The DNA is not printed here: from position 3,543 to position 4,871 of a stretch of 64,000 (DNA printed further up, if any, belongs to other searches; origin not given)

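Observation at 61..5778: Fragment of a hopanoid-associated cluster (HpnG-like, HpnA-like, HpnC/D-like, ispH) interrupted by two Zn-ADH genes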

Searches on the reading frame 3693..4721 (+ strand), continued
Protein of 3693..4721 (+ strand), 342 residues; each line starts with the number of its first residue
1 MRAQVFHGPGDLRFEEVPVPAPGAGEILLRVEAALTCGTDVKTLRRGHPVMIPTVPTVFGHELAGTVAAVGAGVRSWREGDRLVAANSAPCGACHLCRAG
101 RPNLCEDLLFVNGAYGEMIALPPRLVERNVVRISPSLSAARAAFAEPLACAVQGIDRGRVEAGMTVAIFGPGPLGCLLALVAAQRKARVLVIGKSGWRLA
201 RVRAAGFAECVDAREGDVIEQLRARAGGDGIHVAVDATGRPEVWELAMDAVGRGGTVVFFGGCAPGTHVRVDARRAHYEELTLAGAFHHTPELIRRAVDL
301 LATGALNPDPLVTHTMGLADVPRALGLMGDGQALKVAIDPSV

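Call 47: find_encoding_contigs(protein=P0129, flank=10000, max_places=2)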
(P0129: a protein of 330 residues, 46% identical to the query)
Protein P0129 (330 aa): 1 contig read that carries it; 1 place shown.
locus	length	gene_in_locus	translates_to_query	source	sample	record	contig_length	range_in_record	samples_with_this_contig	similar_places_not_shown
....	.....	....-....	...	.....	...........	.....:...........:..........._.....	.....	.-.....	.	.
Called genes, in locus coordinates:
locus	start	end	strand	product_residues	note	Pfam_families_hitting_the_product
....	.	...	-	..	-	?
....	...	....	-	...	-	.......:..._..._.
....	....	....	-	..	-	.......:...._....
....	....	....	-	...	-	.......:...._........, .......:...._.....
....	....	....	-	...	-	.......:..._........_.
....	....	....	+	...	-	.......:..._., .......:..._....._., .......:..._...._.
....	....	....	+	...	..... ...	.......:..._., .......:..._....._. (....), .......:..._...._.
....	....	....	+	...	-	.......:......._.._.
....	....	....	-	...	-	-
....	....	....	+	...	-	-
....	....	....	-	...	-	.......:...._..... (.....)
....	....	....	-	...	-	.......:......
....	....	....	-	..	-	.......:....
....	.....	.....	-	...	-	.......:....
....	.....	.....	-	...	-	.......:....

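Call 50: search_protein_families(library=ncbifam, proteins=[L090:10001-11068:+, L090:11065-12015:+, L090:12018-12995:+, L090:12992-14377:+], max_evalue=1e-8)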
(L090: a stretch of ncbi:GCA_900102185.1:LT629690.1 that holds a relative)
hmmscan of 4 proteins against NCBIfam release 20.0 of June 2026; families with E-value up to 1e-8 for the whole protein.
L090:10001-11068:+ (355 aa): 22 families
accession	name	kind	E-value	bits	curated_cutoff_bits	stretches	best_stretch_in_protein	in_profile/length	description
TIGR00692.1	tdh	equivalog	4.2e-51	174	458.35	1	14-334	9-328/340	L-threonine 3-dehydrogenase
NF003808.0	PRK05396.1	equivalog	4.7e-47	160.5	380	1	12-335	9-329/341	L-threonine 3-dehydrogenase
NF041097.1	keto_inos_dh_IolM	equivalog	2.4e-46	158.1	450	1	6-340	30-383/389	scyllo-inosose 3-dehydrogenase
TIGR03451.1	mycoS_dep_FDH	equivalog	3.9e-41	141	512.9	2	166-334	176-346/358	S-(hydroxymethyl)mycothiol dehydrogenase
NF010344.0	PRK13771.1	subfamily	1.2e-36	126.4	349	1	5-335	1-321/334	putative alcohol dehydrogenase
NF007489.0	PRK10083.1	equivalog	5.2e-34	117.7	376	1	5-332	1-321/339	Zn-dependent oxidoreductase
NF041172.1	AcrlCoa_red_Thmprot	equivalog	6.2e-33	114.1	500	1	5-334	1-321/334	acryloyl-CoA reductase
TIGR03989.1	Rxyl_3153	subfamily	2.4e-30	106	440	2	3-110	1-106/370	NDMA-dependent alcohol dehydrogenase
NF007642.0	PRK10309.1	equivalog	5.1e-28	98.3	550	1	5-257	1-250/347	galactitol-1-phosphate 5-dehydrogenase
TIGR03366.1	HpnZ_proposed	hypoth_equivalog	5.4e-28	98.1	328.1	1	24-325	1-313/315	putative phosphonate catabolism associated alcohol dehydrogenase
NF006940.0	PRK09422.1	equivalog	5.7e-28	97.8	344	1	5-334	1-322/338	alcohol dehydrogenase AdhP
TIGR02818.1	adh_III_F_hyde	equivalog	2.2e-27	96.1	543.95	2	4-112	2-108/368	S-(hydroxymethyl)glutathione dehydrogenase/class III alcohol dehydrogenase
TIGR02824.1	quinone_pig3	subfamily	5.4e-24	84.8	296.8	2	113-263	88-234/325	putative NAD(P)H quinone oxidoreductase, PIG3 family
NF007375.0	PRK09880.1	equivalog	7.7e-24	84.1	469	1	3-314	3-310/344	L-idonate 5-dehydrogenase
NF047908.1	AldhRedAhr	equivalog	2.5e-23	82.5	470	1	12-269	12-262/335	NADPH-dependent aldehyde reductase Ahr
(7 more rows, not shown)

L090:11065-12015:+ (316 aa): 5 families
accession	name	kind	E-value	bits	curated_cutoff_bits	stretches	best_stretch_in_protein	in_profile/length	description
TIGR03464.1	HpnC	equivalog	2.8e-93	312.3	250.45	1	36-301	2-265/267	squalene synthase HpnC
TIGR03465.1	HpnD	equivalog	5.6e-53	179.7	278.6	1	40-299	6-262/267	presqualene diphosphate synthase HpnD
NF045921.1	PhytnSynCrtBRhod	equivalog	1.2e-29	103.8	500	1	30-304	8-278/307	15-cis-phytoene synthase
NF045686.1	PhytoSynCyanob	equivalog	2.6e-29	102.3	550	1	21-299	13-301/310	15-cis-phytoene synthase CrtB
NF042419.1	Phyto_syn_CrtB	equivalog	2.1e-12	47.2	480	1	42-301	17-282/306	15-cis-phytoene synthase CrtB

L090:12018-12995:+ (325 aa): 6 families
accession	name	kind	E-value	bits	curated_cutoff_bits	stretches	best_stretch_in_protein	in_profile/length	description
TIGR03465.1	HpnD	equivalog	3.8e-66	222.8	278.6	1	18-311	2-262/267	presqualene diphosphate synthase HpnD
NF045686.1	PhytoSynCyanob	equivalog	3.1e-44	151.3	550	1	3-317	13-307/310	15-cis-phytoene synthase CrtB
TIGR03464.1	HpnC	equivalog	2.4e-39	135.5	250.45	1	19-314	3-266/267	squalene synthase HpnC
NF045921.1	PhytnSynCrtBRhod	equivalog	4.4e-32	111.8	500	1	147-319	112-281/307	15-cis-phytoene synthase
NF042419.1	Phyto_syn_CrtB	equivalog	2.3e-27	96.4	480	1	36-322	29-291/306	15-cis-phytoene synthase CrtB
TIGR01559.1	squal_synth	equivalog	7.1e-13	48.4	286.75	1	13-223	5-209/337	squalene synthase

L090:12992-14377:+ (461 aa): 12 families
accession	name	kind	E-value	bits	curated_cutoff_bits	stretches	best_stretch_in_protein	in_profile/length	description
TIGR03467.1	HpnE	equivalog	2.6e-130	435.6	283.05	1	8-431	1-428/430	hydroxysqualene dehydroxylase HpnE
TIGR02731.1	phytoene_desat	equivalog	1.1e-42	146.3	569.4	1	8-431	2-452/453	15-cis-phytoene desaturase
TIGR02732.1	zeta_caro_desat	equivalog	4.2e-35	121.6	622.15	2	8-303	2-326/474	9,9'-di-cis-zeta-carotene desaturase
NF005560.0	PRK07233.1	equivalog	1.1e-30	106.9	252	1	8-435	3-432/435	hypothetical protein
TIGR02734.1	crtI_fam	subfamily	2e-12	46.6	238.1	1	8-49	1-42/504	phytoene desaturase family protein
NF045637.1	carotdesatCrtDProt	equivalog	4e-12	45.4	580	0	8-47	1-40/485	1-hydroxycarotenoid 3,4-desaturase CrtD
NF050086.1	pipecolate_AmaA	exception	3.5e-11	42.4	600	0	215-270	185-240/425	L-pipecolate oxidase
NF058655.1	CrtID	equivalog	8.1e-11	41.4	640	0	8-49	1-42/478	bifunctional phytoene desaturase/3,4-desaturase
TIGR03197.1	MnmC_Cterm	equivalog_domain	1.4e-10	40.8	174.2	0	7-45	1-39/400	FAD-dependent 5-carboxymethylaminomethyl-2-thiouridine(34) oxidoreductase MnmC1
NF005547.0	PRK07208.1-3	equivalog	3.5e-10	39.2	380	0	8-45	7-44/465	hypothetical protein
NF002480.1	PRK01747.1-1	equivalog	3.7e-10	38.9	540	0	6-44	249-287/645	bifunctional tRNA (5-methylaminomethyl-2-thiouridine)(34)-methyltransferase MnmC2/FAD-dependent 5-carboxymethylaminomethyl-2-thiouridine(34)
TIGR02032.1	GG-red-SF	subfamily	1.5e-09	38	158.8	0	6-40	1-35/297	geranylgeranyl reductase family protein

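Call 63: list_cluster_members(proteins=[P0161, P0144, P0152, P0138, P0153, P0159, P0173, P0142, P0136, P0137])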
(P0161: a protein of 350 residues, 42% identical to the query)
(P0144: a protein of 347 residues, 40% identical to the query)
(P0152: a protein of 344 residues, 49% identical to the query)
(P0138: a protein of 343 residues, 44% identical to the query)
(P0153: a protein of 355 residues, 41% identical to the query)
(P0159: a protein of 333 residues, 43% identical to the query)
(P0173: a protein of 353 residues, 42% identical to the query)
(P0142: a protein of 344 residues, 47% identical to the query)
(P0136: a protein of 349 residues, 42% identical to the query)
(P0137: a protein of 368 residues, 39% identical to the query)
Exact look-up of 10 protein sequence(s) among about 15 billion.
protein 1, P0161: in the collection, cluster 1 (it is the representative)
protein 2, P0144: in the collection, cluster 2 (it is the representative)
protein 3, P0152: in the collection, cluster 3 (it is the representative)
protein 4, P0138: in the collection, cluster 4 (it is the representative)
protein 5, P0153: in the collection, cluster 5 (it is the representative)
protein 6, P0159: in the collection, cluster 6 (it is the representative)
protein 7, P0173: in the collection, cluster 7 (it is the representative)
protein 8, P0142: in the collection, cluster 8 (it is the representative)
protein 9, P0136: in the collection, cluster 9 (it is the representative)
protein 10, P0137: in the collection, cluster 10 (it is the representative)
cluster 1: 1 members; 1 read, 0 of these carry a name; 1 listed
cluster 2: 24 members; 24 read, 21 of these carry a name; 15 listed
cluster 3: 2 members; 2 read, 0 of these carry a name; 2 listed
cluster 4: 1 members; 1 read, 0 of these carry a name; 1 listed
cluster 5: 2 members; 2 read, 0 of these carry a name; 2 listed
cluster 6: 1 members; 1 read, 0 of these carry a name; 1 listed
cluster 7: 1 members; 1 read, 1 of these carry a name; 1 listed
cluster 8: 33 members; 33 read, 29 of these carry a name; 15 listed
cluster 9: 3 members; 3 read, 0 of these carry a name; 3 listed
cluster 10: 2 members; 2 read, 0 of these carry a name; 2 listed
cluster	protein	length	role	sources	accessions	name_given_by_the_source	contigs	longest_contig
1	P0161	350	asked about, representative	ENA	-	-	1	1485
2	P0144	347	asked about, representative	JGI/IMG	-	L-iditol 2-dehydrogenase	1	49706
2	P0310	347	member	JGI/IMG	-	L-iditol 2-dehydrogenase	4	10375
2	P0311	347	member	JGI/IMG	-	L-iditol 2-dehydrogenase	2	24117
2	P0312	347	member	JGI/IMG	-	L-iditol 2-dehydrogenase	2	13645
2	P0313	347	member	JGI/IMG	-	L-iditol 2-dehydrogenase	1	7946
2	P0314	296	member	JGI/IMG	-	L-iditol 2-dehydrogenase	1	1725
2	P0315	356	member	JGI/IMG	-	L-iditol 2-dehydrogenase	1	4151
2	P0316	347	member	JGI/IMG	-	L-iditol 2-dehydrogenase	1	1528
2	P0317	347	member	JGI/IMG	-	L-iditol 2-dehydrogenase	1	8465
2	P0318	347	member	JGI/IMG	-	L-iditol 2-dehydrogenase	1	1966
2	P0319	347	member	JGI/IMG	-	L-iditol 2-dehydrogenase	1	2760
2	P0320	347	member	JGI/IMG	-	L-iditol 2-dehydrogenase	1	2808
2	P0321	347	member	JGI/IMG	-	L-iditol 2-dehydrogenase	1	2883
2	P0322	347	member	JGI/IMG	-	L-iditol 2-dehydrogenase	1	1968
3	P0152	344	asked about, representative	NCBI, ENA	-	-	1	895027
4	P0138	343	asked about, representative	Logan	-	-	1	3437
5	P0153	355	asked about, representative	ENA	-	-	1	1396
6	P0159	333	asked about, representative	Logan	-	-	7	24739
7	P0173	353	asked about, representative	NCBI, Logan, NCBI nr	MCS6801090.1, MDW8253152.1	MAG: zinc-binding dehydrogenase [Chloroflexota bacterium] | zinc-binding dehydrogenase [Dehalococcoidia bacterium]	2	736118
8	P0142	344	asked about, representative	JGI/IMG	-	L-iditol 2-dehydrogenase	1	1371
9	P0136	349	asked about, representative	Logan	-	-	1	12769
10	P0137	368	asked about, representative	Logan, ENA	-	-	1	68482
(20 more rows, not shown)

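Call 64: find_encoding_contigs(protein=P0144, flank=8000, max_places=1)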
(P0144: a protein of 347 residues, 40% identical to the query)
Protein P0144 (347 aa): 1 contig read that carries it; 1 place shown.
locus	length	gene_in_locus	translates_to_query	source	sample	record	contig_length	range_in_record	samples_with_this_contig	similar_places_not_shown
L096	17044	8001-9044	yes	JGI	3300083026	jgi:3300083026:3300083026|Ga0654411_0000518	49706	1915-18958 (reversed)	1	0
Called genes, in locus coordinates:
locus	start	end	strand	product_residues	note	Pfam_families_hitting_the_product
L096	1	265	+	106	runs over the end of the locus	-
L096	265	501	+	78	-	-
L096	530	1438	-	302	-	PF00493:MCM (faint), PF20030:bpMoxR, PF00158:Sigma54_activat (faint), PF01078:Mg_chelatase (faint), PF00004:AAA, PF07726:AAA_3, PF07728:AAA_5, PF17863:AAA_lid_2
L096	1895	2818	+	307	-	PF01545:Cation_efflux, PF16916:ZT_dimer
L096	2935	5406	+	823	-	PF00515:TPR_1 (faint), PF07719:TPR_2 (faint), PF13374:TPR_10 (faint), PF13414:TPR_11 (weak), PF13424:TPR_12, PF12770:CHAT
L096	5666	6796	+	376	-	PF00154:RecA_N, PF06745:ATPase (weak), PF08423:Rad51, PF13481:AAA_25 (faint), PF27531:MT3502_N (weak), PF13479:AAA_24 (faint), PF21096:RecA_C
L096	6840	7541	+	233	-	PF14219:DUF4328 (weak)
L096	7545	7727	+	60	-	-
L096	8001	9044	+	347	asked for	PF08240:ADH_N, PF16912:Glu_dehyd_C (weak), PF00107:ADH_zinc_N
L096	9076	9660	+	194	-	-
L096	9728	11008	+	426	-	PF01098:FTSW_RODA_SPOVE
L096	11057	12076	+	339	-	PF17761:DUF1016_N, PF06250:YhcG_C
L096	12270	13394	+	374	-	PF27000:PH_gly_zipper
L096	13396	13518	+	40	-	-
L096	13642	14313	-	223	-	PF05685:Uma2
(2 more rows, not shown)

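Call 65: find_encoding_contigs(protein=P0152, flank=8000, max_places=1)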
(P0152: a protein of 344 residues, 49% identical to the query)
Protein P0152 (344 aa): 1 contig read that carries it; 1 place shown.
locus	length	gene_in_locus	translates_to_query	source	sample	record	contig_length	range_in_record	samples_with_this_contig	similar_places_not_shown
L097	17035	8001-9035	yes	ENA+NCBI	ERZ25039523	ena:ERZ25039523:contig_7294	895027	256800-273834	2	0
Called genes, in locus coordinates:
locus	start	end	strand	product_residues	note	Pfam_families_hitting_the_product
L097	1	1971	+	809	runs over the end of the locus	PF05193:Peptidase_M16_C, PF00675:Peptidase_M16, PF05193:Peptidase_M16_C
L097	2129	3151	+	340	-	PF02401:LYTB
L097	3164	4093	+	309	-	PF13249:SQHop_cyclase_N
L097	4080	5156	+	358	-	PF07678:TED_complement (faint), PF00432:Prenyltrans (faint), PF13243:SQHop_cyclase_C, PF13249:SQHop_cyclase_N (faint), PF09492:Pec_lyase (faint)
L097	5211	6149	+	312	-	PF01370:Epimerase, PF05368:NmrA, PF13460:NAD_binding_10, PF16363:GDP_Man_Dehyd (faint), PF01073:3Beta_HSD, PF02719:Polysacc_synt_2 (weak), PF07993:NAD_binding_4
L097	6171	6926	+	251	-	PF01048:PNP_UDP_1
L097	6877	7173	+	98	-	PF08240:ADH_N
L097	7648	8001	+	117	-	-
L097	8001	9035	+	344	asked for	PF08240:ADH_N, PF00107:ADH_zinc_N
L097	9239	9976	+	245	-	PF00494:SQS_PSY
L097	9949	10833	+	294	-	PF00494:SQS_PSY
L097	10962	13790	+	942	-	PF10282:Lactonase (faint)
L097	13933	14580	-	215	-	PF02687:FtsX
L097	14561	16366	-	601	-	PF12704:MacB_PCD, PF02687:FtsX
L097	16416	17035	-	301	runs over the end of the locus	PF20511:PMI_typeI_cat (weak)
